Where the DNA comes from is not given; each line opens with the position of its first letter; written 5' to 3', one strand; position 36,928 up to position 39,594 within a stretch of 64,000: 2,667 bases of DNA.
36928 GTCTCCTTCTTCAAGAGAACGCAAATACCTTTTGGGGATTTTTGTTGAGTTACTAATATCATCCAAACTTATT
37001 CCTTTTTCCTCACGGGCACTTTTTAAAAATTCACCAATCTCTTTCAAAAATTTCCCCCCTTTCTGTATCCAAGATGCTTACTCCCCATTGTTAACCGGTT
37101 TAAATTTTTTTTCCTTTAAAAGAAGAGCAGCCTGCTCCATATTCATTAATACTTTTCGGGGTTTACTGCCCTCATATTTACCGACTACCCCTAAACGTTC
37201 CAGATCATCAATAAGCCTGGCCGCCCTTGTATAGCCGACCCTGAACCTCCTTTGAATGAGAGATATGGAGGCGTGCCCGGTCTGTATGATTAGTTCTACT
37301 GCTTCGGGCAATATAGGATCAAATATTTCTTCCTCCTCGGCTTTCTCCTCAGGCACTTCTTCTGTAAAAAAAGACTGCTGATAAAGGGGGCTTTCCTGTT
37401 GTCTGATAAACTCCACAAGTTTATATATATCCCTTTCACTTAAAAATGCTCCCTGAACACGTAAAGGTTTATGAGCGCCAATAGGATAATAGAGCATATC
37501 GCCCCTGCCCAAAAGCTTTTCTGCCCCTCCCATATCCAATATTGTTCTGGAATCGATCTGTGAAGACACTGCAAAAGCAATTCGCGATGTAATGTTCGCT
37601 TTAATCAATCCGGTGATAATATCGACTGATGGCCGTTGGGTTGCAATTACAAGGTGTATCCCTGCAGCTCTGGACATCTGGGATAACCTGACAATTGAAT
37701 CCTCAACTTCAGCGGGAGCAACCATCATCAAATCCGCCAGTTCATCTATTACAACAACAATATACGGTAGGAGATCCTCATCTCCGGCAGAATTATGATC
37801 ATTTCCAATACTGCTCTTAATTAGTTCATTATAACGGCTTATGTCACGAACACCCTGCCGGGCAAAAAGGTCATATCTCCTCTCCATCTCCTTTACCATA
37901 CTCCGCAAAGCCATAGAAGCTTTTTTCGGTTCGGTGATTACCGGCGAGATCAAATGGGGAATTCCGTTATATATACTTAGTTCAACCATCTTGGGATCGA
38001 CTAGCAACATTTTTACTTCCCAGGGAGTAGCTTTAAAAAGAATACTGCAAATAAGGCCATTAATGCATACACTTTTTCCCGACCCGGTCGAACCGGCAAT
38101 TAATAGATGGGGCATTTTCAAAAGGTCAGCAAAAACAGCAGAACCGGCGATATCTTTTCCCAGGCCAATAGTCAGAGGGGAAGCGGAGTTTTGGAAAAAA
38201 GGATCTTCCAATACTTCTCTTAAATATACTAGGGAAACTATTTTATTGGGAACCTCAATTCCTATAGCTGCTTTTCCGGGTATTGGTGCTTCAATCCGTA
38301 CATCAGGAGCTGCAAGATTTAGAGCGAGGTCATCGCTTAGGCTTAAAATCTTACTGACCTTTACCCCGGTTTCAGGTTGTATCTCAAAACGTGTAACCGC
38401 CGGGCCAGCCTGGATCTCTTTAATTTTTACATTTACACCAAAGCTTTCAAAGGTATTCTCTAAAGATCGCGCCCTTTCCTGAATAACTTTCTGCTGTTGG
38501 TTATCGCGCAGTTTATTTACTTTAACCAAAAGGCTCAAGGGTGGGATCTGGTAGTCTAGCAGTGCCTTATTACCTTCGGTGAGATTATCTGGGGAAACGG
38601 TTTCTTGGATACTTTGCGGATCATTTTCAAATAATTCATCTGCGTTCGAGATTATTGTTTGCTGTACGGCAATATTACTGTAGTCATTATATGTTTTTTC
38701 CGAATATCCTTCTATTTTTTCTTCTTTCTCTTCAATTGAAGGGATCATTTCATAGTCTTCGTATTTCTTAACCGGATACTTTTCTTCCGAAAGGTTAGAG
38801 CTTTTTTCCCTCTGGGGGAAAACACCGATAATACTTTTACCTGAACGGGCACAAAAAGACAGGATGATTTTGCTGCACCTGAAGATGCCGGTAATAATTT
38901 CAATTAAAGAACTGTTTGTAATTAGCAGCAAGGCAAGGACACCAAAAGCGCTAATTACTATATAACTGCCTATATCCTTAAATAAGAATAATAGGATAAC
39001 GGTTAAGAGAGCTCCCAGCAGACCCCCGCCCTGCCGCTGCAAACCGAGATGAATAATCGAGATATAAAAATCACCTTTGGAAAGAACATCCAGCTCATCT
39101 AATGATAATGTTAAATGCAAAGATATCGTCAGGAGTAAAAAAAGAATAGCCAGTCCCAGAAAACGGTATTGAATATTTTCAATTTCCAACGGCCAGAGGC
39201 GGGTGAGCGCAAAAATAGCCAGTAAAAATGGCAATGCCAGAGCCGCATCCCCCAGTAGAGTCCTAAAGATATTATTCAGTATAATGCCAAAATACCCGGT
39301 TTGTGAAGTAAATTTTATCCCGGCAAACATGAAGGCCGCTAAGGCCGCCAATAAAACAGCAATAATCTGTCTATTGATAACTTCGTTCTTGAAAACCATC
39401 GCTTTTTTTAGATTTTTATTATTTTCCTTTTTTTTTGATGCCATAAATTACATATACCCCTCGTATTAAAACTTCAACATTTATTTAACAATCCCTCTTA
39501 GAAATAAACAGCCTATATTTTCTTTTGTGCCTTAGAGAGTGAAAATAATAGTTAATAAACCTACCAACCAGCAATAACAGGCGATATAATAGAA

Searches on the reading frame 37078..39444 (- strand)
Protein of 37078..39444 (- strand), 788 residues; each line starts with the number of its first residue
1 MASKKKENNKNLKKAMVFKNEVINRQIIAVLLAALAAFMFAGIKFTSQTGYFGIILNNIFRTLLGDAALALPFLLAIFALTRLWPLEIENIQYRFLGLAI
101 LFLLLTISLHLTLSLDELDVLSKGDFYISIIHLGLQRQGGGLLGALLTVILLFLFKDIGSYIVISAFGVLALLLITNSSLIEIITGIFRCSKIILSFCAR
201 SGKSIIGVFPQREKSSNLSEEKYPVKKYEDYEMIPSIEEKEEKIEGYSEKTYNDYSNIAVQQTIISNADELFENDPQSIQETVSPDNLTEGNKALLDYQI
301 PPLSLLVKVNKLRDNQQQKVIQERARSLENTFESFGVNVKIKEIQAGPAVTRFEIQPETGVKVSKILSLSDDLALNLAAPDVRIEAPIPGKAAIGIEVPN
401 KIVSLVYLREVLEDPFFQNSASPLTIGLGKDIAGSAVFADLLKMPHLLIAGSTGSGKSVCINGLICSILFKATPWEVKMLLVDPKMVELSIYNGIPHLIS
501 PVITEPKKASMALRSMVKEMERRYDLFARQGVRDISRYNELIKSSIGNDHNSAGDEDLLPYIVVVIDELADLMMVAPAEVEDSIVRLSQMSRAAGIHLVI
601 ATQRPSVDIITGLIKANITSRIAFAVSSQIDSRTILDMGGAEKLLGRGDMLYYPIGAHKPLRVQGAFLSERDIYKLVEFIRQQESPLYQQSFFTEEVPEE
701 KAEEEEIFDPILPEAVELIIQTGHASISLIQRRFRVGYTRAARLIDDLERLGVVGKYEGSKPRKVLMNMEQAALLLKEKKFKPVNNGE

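Call 22: search_protein_families(library=ncbifam, proteins=[window:37078-39444:-], max_evalue=1e-10)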
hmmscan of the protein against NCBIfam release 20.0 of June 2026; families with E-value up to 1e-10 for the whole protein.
window:37078-39444:- (788 aa): 5 families
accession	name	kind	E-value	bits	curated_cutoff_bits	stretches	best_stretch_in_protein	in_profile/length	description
NF007615.0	PRK10263.1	equivalog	1.2e-136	457.3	1566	1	318-766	884-1349/1355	DNA translocase FtsK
TIGR03928.1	T7_EssCb_Firm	equivalog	3.9e-33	114.2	778.4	1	445-645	470-662/1296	type VII secretion protein EssC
TIGR03924.1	T7SS_EccC_a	equivalog_domain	4.3e-25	88.5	509.15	1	445-670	451-671/673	type VII secretion protein EccCa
TIGR03925.1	T7SS_EccC_b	equivalog_domain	5e-21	74.6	346.55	1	440-633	71-256/564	type VII secretion protein EccCb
NF041214.1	plasmid_TraB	equivalog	1.9e-13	49.8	800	1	446-636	250-419/639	plasmid transfer protein TraB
